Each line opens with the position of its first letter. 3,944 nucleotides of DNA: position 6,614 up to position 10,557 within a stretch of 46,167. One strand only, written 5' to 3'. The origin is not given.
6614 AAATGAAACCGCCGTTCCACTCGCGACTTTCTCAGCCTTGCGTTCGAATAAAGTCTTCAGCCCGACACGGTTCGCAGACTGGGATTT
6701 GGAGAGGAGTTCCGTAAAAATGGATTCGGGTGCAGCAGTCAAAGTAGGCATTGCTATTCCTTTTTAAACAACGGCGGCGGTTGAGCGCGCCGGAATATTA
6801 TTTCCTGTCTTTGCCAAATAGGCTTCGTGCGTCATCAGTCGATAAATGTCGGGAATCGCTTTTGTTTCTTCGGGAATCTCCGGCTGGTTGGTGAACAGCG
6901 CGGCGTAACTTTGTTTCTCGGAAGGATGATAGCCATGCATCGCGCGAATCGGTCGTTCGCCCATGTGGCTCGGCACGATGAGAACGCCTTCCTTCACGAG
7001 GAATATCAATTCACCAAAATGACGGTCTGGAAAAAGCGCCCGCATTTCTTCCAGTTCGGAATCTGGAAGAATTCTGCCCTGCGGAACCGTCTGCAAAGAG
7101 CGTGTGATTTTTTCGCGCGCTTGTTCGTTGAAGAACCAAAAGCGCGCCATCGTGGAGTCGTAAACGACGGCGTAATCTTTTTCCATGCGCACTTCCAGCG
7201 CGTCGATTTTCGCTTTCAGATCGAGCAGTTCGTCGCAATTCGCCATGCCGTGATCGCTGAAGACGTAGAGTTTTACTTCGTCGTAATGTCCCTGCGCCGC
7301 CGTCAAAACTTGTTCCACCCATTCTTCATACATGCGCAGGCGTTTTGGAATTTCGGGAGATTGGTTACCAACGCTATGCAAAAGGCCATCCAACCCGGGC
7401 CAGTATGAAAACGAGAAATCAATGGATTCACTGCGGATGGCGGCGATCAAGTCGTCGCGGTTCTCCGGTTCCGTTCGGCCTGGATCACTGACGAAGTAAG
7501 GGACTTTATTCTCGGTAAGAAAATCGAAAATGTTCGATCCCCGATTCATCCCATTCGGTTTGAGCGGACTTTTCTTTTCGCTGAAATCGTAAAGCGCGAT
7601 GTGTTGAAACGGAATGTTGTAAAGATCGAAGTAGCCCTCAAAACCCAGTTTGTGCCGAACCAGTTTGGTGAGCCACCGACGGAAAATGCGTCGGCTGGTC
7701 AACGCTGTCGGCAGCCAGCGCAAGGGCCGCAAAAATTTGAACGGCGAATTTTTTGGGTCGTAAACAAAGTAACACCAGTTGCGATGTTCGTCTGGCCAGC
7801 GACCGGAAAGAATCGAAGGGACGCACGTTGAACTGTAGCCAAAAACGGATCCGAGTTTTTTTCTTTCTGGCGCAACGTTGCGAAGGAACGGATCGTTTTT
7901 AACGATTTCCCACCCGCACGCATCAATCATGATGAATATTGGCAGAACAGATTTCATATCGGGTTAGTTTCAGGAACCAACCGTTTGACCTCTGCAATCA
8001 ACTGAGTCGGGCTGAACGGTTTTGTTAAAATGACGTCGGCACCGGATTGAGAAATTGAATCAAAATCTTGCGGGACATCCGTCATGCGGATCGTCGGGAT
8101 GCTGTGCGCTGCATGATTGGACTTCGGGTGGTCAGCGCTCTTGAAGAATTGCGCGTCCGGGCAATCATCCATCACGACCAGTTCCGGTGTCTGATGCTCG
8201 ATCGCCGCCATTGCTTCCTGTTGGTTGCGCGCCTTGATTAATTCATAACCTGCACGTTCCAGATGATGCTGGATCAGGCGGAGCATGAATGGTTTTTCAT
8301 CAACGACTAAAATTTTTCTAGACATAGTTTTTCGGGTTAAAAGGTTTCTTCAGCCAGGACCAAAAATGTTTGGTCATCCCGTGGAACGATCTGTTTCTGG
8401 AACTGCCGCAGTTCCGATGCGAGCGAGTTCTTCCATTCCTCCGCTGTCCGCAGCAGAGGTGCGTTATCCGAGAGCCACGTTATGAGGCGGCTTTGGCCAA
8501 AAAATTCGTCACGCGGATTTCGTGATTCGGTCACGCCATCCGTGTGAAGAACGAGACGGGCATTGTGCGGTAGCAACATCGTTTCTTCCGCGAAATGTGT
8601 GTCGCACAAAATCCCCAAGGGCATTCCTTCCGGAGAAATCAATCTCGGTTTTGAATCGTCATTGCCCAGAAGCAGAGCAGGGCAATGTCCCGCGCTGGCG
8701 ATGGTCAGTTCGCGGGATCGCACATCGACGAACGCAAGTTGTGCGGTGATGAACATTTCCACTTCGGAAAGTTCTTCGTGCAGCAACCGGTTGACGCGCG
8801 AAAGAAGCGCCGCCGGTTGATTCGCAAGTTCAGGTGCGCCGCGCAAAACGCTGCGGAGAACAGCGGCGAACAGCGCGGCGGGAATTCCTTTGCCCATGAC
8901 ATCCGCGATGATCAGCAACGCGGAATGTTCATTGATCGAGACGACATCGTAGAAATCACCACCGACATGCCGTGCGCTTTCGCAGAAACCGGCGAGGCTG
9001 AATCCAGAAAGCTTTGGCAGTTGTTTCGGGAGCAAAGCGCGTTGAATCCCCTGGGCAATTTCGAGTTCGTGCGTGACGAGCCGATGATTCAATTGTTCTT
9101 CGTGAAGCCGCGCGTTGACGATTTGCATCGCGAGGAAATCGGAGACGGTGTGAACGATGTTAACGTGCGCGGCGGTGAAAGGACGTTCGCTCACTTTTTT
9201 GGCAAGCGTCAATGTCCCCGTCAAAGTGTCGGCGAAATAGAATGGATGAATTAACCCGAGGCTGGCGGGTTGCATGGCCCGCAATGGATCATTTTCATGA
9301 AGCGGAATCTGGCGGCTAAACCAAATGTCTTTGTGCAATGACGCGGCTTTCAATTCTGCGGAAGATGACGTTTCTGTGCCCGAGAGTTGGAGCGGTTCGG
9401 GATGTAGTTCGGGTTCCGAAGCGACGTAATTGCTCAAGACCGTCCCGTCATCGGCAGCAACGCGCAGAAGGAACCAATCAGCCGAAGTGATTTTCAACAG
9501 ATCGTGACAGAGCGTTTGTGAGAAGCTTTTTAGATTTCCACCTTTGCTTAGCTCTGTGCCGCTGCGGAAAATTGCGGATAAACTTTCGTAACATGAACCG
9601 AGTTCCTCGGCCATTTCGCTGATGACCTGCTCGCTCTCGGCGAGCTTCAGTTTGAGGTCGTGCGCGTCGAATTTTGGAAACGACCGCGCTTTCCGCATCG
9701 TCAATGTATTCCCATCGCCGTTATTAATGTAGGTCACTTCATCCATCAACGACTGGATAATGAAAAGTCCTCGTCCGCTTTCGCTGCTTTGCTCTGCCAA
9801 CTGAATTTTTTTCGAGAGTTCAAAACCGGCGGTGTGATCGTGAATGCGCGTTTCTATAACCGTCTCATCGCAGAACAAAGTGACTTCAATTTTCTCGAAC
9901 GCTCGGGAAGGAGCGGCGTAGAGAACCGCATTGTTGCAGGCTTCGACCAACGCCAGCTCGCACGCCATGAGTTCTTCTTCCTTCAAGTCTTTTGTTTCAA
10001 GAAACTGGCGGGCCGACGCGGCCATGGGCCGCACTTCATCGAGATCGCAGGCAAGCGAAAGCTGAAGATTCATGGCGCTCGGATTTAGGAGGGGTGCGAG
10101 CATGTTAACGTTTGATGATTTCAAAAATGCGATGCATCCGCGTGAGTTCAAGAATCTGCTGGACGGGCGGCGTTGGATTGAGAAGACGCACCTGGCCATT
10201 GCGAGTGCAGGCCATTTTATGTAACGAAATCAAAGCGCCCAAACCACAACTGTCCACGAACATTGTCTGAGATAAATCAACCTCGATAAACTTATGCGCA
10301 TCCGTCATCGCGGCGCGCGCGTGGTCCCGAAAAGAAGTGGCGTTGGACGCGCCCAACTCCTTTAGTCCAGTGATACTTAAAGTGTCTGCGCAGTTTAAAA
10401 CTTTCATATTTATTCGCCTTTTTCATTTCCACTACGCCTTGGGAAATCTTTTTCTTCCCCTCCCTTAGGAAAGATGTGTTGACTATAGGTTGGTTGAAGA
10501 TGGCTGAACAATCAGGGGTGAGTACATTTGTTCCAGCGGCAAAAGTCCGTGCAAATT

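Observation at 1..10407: Nine translationally coupled genes link a partner-switching module to an NRPS-like aminoacyl loader inside a glycan assembly/export cassette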

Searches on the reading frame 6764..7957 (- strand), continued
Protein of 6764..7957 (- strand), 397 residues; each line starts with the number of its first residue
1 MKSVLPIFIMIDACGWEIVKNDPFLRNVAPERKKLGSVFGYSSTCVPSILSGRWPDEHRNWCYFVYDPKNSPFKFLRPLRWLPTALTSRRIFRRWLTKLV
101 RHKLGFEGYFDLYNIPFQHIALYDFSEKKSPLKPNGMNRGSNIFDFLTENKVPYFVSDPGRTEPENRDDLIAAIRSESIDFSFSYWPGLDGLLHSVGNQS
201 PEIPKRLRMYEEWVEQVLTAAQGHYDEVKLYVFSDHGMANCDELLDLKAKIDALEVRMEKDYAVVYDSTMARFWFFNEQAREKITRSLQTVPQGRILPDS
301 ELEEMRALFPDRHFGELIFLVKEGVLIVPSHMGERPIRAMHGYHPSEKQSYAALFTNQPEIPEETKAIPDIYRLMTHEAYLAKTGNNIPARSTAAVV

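Call 54: search_protein_families(library=pfam, proteins=[L043:11170-12441:+, L043:14027-15217:+, L045:11201-12526:+, L031:11163-12575:+, L085:11182-12519:+, L011:11191-11949:+, L064:11185-11937:+, L033:11954-15943:+, L074:11158-15132:+, L024:1341-2531:+], max_evalue=0.001)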
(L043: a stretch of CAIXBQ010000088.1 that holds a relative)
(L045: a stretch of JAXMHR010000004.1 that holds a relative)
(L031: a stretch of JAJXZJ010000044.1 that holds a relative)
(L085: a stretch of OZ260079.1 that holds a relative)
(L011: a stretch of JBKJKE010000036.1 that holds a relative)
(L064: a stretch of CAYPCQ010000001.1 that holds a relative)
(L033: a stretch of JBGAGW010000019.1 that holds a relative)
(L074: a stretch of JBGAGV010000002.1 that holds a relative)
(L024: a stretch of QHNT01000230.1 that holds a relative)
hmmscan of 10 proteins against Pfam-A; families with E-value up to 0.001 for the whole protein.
L043:11170-12441:+ (423 aa): 6 families
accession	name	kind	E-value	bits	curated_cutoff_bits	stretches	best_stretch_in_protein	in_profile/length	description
PF00534.26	Glycos_transf_1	-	3.6e-38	131.2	26.4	1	220-393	5-171/172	Glycosyl transferases group 1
PF13692.12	Glyco_trans_1_4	-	1.3e-26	94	27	1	235-376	6-138/142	Glycosyl transferases group 1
PF13439.12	Glyco_transf_4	-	1.1e-15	58.5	28.5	1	21-210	1-169/170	Glycosyltransferase Family 4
PF20706.3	GT4-conflict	-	6.1e-15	55.5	26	1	171-407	141-384/385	Family 4 Glycosyltransferase in conflict systems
PF13579.12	Glyco_trans_4_4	-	4.9e-13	50.2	29.7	1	22-206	1-158/158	Glycosyl transferase 4-like domain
PF13524.12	Glyco_trans_1_2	-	5.4e-09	36.6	25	1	303-409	38-143/144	Glycosyl transferase-like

L043:14027-15217:+ (396 aa): 2 families
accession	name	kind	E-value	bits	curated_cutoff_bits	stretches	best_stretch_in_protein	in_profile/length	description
PF13692.12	Glyco_trans_1_4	-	3.6e-24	86.1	27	1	212-352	2-142/142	Glycosyl transferases group 1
PF13524.12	Glyco_trans_1_2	-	3.2e-07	30.8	25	1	248-380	14-142/144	Glycosyl transferase-like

L045:11201-12526:+ (441 aa): 6 families
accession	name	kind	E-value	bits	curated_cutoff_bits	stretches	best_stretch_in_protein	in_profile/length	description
PF00534.26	Glycos_transf_1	-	1.6e-35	122.6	26.4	1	218-392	4-171/172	Glycosyl transferases group 1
PF13692.12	Glyco_trans_1_4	-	3.8e-28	99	27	1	231-376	3-139/142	Glycosyl transferases group 1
PF20706.3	GT4-conflict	-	4.6e-17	62.5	26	1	170-407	141-385/385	Family 4 Glycosyltransferase in conflict systems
PF13439.12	Glyco_transf_4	-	1.8e-15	57.8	28.5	1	20-210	1-170/170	Glycosyltransferase Family 4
PF13579.12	Glyco_trans_4_4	-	3.4e-14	53.9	29.7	1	21-205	1-158/158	Glycosyl transferase 4-like domain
PF13524.12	Glyco_trans_1_2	-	2.4e-09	37.7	25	1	325-408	65-143/144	Glycosyl transferase-like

L031:11163-12575:+ (470 aa): 6 families
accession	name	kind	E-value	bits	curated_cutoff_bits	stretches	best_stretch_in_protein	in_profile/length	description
PF00534.26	Glycos_transf_1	-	2.4e-34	118.8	26.4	1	262-434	5-170/172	Glycosyl transferases group 1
PF13692.12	Glyco_trans_1_4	-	4.5e-28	98.7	27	1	274-418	3-138/142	Glycosyl transferases group 1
PF13439.12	Glyco_transf_4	-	7.4e-18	65.6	28.5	1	63-252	1-169/170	Glycosyltransferase Family 4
PF13579.12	Glyco_trans_4_4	-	1.2e-17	65.2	29.7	1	64-248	1-158/158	Glycosyl transferase 4-like domain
PF20706.3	GT4-conflict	-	2.5e-17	63.4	26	1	213-450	141-385/385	Family 4 Glycosyltransferase in conflict systems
PF13524.12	Glyco_trans_1_2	-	1.7e-10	41.4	25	1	368-451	65-143/144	Glycosyl transferase-like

L085:11182-12519:+ (445 aa): 6 families
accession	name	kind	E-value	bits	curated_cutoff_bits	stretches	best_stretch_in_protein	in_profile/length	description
PF00534.26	Glycos_transf_1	-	5.4e-37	127.4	26.4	1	237-410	5-171/172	Glycosyl transferases group 1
PF13692.12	Glyco_trans_1_4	-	1.4e-27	97.2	27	1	249-397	3-142/142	Glycosyl transferases group 1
PF20706.3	GT4-conflict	-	2.6e-18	66.6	26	1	188-425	141-385/385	Family 4 Glycosyltransferase in conflict systems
PF13439.12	Glyco_transf_4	-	4.1e-15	56.6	28.5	1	38-228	1-170/170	Glycosyltransferase Family 4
PF13579.12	Glyco_trans_4_4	-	6.9e-14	52.9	29.7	1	39-223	1-158/158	Glycosyl transferase 4-like domain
PF13524.12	Glyco_trans_1_2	-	1.1e-09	38.9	25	1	272-426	8-143/144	Glycosyl transferase-like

L011:11191-11949:+ (252 aa): 4 families
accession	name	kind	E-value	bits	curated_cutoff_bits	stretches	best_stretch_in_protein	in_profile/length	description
PF05050.19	Methyltransf_21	-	3.9e-05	24.3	22.7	1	100-238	20-173/173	Methyltransferase FkbM domain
PF10294.15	Methyltransf_16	-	5.3e-05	23.5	21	1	77-128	44-96/174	Lysine methyltransferase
PF02475.24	TRM5-TYW2_MTfase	-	0.00013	22.5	28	1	66-130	23-87/164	TRM5/TYW2 methyltransferase domain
PF05175.20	MTS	-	0.00025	21.1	23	1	79-130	31-82/170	Methyltransferase small domain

L064:11185-11937:+ (250 aa): 0 families

L033:11954-15943:+ (1329 aa): 10 families
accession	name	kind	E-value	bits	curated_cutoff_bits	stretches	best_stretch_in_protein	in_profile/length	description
PF00501.34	AMP-binding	-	3.2e-82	276.8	29.9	1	469-827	1-384/384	AMP-binding enzyme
PF00975.26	Thioesterase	-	2.3e-20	74.2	26.4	1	1073-1317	2-224/226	Thioesterase domain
PF00550.31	PP-binding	-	2.2e-14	53.9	20.8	1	991-1048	6-65/67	Phosphopantetheine attachment site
PF00583.31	Acetyltransf_1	-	1.1e-13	51.9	20.7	1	163-247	28-116/116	Acetyltransferase (GNAT) family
PF13508.13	Acetyltransf_7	-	5e-10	40.1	27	1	168-248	3-83/84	Acetyltransferase (GNAT) domain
PF00668.25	Condensation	-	4.9e-08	32.6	30.6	1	398-449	404-455/456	Condensation domain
PF08445.16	FR47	-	5.1e-08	33.2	22.1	1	174-250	5-80/86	FR47-like protein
PF13193.12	AMP-binding_C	-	5.7e-08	34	24.5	1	886-960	1-76/76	AMP-binding enzyme C-terminal domain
PF12697.13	Abhydrolase_6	-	1.1e-05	26.7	26.3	1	1094-1303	31-208/217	Alpha/beta hydrolase family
PF13673.13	Acetyltransf_10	-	0.00018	21.9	23.6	1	158-250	20-110/128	Acetyltransferase (GNAT) domain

L074:11158-15132:+ (1324 aa): 11 families
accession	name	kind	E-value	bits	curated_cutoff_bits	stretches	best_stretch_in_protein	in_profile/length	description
PF00072.30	Response_reg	-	6.2e-44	149.1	30.2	2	1183-1295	1-110/111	Response regulator receiver domain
PF02518.31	HATPase_c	-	1.4e-31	109.7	26.4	1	902-1016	1-107/111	Histidine kinase-, DNA gyrase B-, and HSP90-like ATPase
PF00512.31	HisKA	-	8.2e-23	80.7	26.9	1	790-855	1-66/66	His Kinase A (phospho-acceptor) domain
PF00989.32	PAS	-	3.2e-22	79.1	22.6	1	656-767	2-113/113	PAS fold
PF08448.16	PAS_4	-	1.1e-20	74.3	23.1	2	662-771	2-109/110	PAS fold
PF08447.18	PAS_3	-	3e-16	59.9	25.6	1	552-635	3-87/89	PAS fold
PF13426.13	PAS_9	-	7.8e-15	55.5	27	1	668-769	4-103/103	PAS domain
PF01590.32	GAF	-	4.7e-10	40.5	22.4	1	372-513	3-132/133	GAF domain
PF13188.13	PAS_8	-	3.6e-09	36.6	21.8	1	655-704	1-50/65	PAS domain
PF13185.12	GAF_2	-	5.1e-09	36.9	28.6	1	372-513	5-134/136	GAF domain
PF13492.12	GAF_3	-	0.00015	22.6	27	1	378-513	9-126/129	GAF domain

L024:1341-2531:+ (396 aa): 2 families
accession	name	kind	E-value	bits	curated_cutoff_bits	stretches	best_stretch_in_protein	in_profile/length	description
PF01757.29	Acyl_transf_3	-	6.4e-34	117.9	31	1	21-344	2-325/326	Acyltransferase domain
PF10129.15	OpgC_C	-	6e-06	25.9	21.4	1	22-118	4-100/358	OpgC protein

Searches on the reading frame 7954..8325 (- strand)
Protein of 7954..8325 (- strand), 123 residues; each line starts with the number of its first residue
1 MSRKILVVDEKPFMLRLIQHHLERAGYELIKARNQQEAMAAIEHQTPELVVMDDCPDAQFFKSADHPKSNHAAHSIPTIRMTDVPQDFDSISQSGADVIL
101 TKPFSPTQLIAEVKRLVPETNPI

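Call 5: search_protein_families(library=pfam, proteins=[window:7954-8325:-], max_evalue=0.01)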
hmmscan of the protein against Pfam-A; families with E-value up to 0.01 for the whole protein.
window:7954-8325:- (123 aa): 2 families
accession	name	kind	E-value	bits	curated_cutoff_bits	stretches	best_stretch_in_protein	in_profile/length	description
PF00072.30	Response_reg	-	8.6e-12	45.6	30.2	1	5-113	1-110/111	Response regulator receiver domain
PF20720.3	nSTAND3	-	0.0058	16.8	27.2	1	16-80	35-99/155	Novel STAND NTPase 3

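Call 9: search_protein_families(library=ncbifam, proteins=[window:7954-8325:-], max_evalue=0.01)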
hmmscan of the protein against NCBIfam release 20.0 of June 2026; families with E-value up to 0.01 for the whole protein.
window:7954-8325:- (123 aa): 61 families (the best 25 are shown)
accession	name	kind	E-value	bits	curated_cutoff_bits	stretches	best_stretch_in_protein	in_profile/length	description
TIGR02154.1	PhoB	equivalog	1.7e-17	63.5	296.2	1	1-117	1-120/226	phosphate regulon transcriptional regulator PhoB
NF007135.0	PRK09581.1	equivalog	8.3e-14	51.2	474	1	1-117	1-120/457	PleD family two-component system response regulator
NF033120.0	vanR_FM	exception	4.7e-13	49.3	460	1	4-114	5-115/231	vancomycin resistance response regulator transcription factor, VanR-F/VanR-M family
NF045717.1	DVU0259_DivK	exception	1.2e-12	48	160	1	1-116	1-115/117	DVU0259 family response regulator domain-containing protein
NF045944.1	ResRegRpaBCyano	equivalog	1.3e-12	47.6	330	1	6-116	1-111/229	response regulator transcription factor RpaB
NF033117.2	vanR_ACDEGLN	exception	1.4e-11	44.5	350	1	5-115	1-111/226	VanR-ABDEGLN family response regulator transcription factor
NF040534.1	resp_reg_YycF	equivalog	1.6e-11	43.9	340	1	3-115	1-113/231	response regulator YycF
NF007546.0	PRK10161.1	equivalog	4.6e-11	42.7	471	1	1-119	1-122/229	phosphate response regulator transcription factor PhoB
NF007005.1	PRK09468.1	equivalog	3.7e-10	39.6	331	1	3-116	4-118/237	osmolarity response regulator transcription factor OmpR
NF000404.1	vanR-D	exception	1.6e-09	37.6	500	1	1-115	1-114/232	vancomycin resistance response regulator transcription factor VanR-D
NF012227.0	AdeR_RR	equivalog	2.5e-09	37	340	1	3-117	12-126/239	efflux system response regulator transcription factor AdeR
NF040689.1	MtrAB_MtrA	equivalog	3.6e-09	36.3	300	1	5-115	1-111/219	MtrAB system response regulator MtrA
NF000403.1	vanR-C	exception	5.2e-09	36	480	1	1-115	1-115/231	vancomycin resistance response regulator transcription factor VanR-C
NF053854.1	RespRegPhoBBctds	equivalog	6.4e-09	35.5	270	1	5-117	1-115/225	two-component system response regulator PhoB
NF008296.0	PRK11083.1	equivalog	1.4e-08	34.4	273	1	3-117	4-118/228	two-component system response regulator CreB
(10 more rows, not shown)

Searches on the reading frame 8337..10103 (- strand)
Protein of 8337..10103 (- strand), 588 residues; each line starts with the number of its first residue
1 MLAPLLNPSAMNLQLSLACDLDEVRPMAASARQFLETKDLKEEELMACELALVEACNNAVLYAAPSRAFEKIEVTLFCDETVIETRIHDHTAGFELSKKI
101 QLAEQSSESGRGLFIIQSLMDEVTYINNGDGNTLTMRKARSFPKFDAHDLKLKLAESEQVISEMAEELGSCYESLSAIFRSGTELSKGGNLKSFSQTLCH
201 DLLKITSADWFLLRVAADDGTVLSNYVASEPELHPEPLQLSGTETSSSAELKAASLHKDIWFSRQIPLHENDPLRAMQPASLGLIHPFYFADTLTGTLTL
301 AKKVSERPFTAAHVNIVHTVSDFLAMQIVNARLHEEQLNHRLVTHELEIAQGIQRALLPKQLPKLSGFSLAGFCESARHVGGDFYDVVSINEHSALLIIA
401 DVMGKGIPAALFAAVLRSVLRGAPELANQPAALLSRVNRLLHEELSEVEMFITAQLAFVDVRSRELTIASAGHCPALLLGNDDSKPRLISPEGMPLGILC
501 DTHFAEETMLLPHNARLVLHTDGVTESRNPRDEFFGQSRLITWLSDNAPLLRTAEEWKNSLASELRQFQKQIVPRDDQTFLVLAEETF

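Call 5: search_protein_families(library=pfam, proteins=[window:8337-10103:-], max_evalue=0.01)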
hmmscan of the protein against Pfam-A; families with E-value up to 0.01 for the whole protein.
window:8337-10103:- (588 aa): 3 families
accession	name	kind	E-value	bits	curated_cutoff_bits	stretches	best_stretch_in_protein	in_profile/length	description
PF07228.17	SpoIIE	-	1.9e-45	155.6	25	1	393-583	3-189/192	Stage II sporulation protein E (SpoIIE)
PF13581.12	HATPase_c_2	-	2.7e-24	86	27.4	1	20-138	4-127/127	Histidine kinase-like ATPase domain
PF01590.32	GAF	-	0.0014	19.6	22.4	1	191-328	2-133/133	GAF domain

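Call 9: search_protein_families(library=ncbifam, proteins=[window:8337-10103:-], max_evalue=0.01)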
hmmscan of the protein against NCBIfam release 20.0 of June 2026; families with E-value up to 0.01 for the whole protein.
window:8337-10103:- (588 aa): 8 families
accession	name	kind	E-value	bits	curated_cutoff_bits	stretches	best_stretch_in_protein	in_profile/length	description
NF038263.1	prot_phos_SiaA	equivalog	2e-12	46.4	700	1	339-582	407-654/658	biofilm regulation protein phosphatase SiaA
NF045505.1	RR_RssB_Pseudo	equivalog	1e-10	41.2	700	1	335-526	144-340/394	two-component system response regulator RssB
NF003144.0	PRK04069.1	equivalog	2e-09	37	145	1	45-139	40-142/161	anti-sigma B factor RsbW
TIGR02865.1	spore_II_E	equivalog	1.2e-08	33.5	490.8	1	373-529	559-712/764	stage II sporulation protein E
TIGR01925.2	spIIAB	equivalog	9.3e-08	32.1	135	1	30-139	20-135/137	anti-sigma F factor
TIGR01924.1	rsbW_low_gc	equivalog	5.7e-06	25.8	155.05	1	46-138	41-141/159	anti-sigma B factor RsbW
NF041045.1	RsbA_anti_sig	subfamily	0.00063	19.1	210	1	20-136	190-300/303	anti-sigma factor RsbA family regulatory protein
TIGR04400.1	RK_trnsloc_Pase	equivalog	0.0017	17.5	200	1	334-443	116-225/358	Arg-Lys translocation region protein phosphatase RktP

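Call 75: search_solved_structures(query=window:8337-10103:-, max_evalue=0.001)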
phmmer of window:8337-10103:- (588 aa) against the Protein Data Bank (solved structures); distinct sequences matched with E-value up to 0.001: 5.
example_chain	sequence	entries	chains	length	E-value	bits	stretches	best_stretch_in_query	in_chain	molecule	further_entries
3ke6_A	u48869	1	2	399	1.3e-09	40.8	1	378-527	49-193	Protein Rv1364c/MT1410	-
3es2_A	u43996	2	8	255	5.9e-09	38.6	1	337-526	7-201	Probable two-component response regulator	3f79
3eq2_A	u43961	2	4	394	1.1e-08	37.8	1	334-526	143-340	Probable two-component response regulator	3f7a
6k4e_A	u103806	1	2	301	1.7e-08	37.1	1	341-581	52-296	Putative serine phosphatase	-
6m36_A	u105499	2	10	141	0.00034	22.9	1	43-138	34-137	Serine-protein kinase RsbW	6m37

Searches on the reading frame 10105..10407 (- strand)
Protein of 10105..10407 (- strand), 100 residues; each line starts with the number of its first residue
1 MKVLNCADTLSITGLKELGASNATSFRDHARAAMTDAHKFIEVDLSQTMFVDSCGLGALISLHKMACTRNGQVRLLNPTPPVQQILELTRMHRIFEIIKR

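Call 5: search_protein_families(library=pfam, proteins=[window:10105-10407:-], max_evalue=0.01)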
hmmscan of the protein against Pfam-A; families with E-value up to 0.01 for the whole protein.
window:10105-10407:- (100 aa): 2 families
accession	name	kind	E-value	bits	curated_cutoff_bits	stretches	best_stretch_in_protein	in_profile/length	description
PF01740.26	STAS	-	1.1e-13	51.4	22.6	1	17-98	18-100/106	STAS domain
PF13466.11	STAS_2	-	7.1e-11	42.6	29.2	1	17-91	6-79/80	STAS domain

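Call 9: search_protein_families(library=ncbifam, proteins=[window:10105-10407:-], max_evalue=0.01)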
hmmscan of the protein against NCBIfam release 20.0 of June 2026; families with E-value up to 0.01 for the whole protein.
window:10105-10407:- (100 aa): 3 families
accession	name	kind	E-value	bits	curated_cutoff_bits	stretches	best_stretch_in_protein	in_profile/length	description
TIGR00377.1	ant_ant_sig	superfamily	1.1e-13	51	53.45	1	11-98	15-103/108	anti-sigma factor antagonist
TIGR02886.1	spore_II_AA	equivalog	5.7e-11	42.4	114.75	1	9-98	9-99/106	anti-sigma F factor antagonist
NF033618.0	mlaB_1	equivalog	0.00094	19.6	90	1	9-92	11-89/94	lipid asymmetry maintenance protein MlaB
